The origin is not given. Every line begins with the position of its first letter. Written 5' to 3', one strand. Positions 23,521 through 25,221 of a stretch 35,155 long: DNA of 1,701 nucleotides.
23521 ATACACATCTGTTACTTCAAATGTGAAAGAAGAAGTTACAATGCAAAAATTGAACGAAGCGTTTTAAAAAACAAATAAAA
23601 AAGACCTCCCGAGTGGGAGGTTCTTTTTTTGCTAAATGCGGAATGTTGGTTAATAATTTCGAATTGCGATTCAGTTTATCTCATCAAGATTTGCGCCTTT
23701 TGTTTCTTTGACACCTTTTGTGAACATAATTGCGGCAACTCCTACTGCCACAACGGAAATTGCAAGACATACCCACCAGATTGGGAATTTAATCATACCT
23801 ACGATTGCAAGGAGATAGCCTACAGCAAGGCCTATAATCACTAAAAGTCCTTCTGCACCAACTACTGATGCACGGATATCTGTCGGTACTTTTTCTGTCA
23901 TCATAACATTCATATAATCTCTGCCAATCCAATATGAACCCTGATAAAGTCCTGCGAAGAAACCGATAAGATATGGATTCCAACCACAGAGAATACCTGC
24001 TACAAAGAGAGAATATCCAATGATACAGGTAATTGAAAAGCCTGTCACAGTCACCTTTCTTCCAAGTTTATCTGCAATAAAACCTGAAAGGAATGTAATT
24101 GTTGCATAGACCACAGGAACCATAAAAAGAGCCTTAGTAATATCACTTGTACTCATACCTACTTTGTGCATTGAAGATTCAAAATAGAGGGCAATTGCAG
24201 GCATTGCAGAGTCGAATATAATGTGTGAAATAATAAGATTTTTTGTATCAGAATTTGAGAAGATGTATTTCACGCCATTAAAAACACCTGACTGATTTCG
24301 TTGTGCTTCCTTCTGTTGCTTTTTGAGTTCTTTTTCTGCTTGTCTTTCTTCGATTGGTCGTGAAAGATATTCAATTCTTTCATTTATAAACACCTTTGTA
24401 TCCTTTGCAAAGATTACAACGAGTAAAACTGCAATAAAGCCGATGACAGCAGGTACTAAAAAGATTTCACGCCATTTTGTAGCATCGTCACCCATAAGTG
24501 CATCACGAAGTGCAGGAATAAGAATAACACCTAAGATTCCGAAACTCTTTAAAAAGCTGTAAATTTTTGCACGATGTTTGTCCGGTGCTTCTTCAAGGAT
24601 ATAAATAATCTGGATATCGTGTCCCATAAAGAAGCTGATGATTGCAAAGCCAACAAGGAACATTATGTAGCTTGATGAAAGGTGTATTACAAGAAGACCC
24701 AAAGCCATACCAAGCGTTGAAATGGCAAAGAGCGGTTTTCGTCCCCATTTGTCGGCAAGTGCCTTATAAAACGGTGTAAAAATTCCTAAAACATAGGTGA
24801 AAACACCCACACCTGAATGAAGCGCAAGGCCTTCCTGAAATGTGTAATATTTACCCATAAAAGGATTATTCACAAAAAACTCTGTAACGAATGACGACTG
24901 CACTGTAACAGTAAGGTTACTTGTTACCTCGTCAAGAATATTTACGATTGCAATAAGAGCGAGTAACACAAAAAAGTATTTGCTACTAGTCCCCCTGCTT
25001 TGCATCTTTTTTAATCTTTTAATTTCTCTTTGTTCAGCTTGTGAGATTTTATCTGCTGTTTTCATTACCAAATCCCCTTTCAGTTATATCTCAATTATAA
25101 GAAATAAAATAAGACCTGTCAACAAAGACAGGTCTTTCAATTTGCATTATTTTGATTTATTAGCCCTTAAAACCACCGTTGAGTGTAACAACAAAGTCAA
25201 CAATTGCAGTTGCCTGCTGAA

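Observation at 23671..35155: Candidate undescribed envelope acyl-conjugate module: three paralogous surface proteins interleaved with two adenylating enzymes, two HxxxD/condensation-type enzymes, an amidase-like exo-hydrolase and an MFS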

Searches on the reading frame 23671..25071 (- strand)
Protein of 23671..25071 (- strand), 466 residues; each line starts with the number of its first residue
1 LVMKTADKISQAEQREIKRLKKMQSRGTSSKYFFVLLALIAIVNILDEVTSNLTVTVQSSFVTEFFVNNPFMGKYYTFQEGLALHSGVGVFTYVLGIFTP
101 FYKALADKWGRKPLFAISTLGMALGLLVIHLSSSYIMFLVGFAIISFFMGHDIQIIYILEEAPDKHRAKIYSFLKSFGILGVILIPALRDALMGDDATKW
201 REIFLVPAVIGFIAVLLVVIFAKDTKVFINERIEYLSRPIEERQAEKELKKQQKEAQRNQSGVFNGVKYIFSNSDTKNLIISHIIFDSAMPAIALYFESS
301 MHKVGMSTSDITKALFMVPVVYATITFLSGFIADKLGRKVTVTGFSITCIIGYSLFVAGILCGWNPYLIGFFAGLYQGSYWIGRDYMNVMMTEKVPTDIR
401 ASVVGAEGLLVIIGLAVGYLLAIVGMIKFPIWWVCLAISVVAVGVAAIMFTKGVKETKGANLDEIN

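Call 7: search_protein_families(library=pfam, proteins=[window:23671-25071:-], max_evalue=0.01)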
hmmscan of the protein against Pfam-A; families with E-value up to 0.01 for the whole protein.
window:23671-25071:- (466 aa): 3 families
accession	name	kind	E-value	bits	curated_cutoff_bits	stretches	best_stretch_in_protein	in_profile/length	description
PF07690.21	MFS_1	-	5e-31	108.3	33.4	2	71-417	22-345/347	Major Facilitator Superfamily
PF13347.12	MFS_2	-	7.3e-09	35.1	27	2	76-150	254-329/427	MFS/sugar transport protein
PF07332.16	Phage_holin_3_6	-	0.0086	16.6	28.4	1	403-461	39-98/116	Putative Actinobacterial Holin-X, holin superfamily III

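Call 8: search_protein_families(library=ncbifam, proteins=[window:23671-25071:-], max_evalue=0.01)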
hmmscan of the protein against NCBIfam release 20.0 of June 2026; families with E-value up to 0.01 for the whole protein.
window:23671-25071:- (466 aa): 16 families
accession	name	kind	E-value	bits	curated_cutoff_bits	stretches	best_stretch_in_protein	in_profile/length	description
TIGR00895.1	2A0115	subfamily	2.9e-15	56.1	418.55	2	101-419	71-388/398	aromatic acid/H+ symport family MFS transporter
NF012207.0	tet_MFS_H_J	exception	2.8e-12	46.4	700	1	39-226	7-183/392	Tet(H)/Tet(J) family tetracycline efflux MFS transporter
NF012195.0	tet_MFS_H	exception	1.2e-11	44.3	840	1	39-226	7-183/392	tetracycline efflux MFS transporter Tet(H)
TIGR00880.1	2_A_01_02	superfamily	2.1e-11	44.1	131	1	97-225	13-141/141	multidrug resistance protein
TIGR00883.1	2A0106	subfamily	2.9e-11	43.1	443.45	2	156-441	119-398/400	metabolite/H+ symporter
NF052357.1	GlucTporGlcPStph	equivalog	5.1e-11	42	750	1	100-465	60-433/445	glucose transporter GlcP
NF012194.0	tet_MFS_J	exception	1e-10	41.1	870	1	38-227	6-187/398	tetracycline efflux MFS transporter Tet(J)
TIGR00898.1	2A0119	subfamily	4.3e-10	39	550.75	1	102-463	146-504/506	cation transport protein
TIGR00879.1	SP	subfamily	3.5e-09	35.8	237.8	1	32-464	54-509/510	sugar porter family MFS transporter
NF003024.0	PRK03893.1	subfamily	7.5e-08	31.6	604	1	104-218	78-188/497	sialate:H+ symport family MFS transporter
NF007372.0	PRK09874.1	equivalog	7.8e-08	31.8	571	1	51-226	14-197/408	multidrug efflux MFS transporter MdtG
NF012174.0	tet_MFS_A_B_C_D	equivalog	2.5e-07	29.9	475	1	78-232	34-188/382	Tet(A)/Tet(B)/Tet(C) family tetracycline efflux MFS transporter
NF045486.1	tet_MFS_30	exception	4.7e-07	29.4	730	1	88-224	47-181/392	tetracycline efflux MFS transporter Tet(30)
NF012190.1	tet_MFS_B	exception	2.6e-06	26.7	850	1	76-227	33-184/400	tetracycline efflux MFS transporter Tet(B)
NF008586.0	PRK11551.1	equivalog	2.4e-05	23.5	410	1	83-430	53-374/406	3-(3-hydroxy-phenyl)propionate transporter MhpT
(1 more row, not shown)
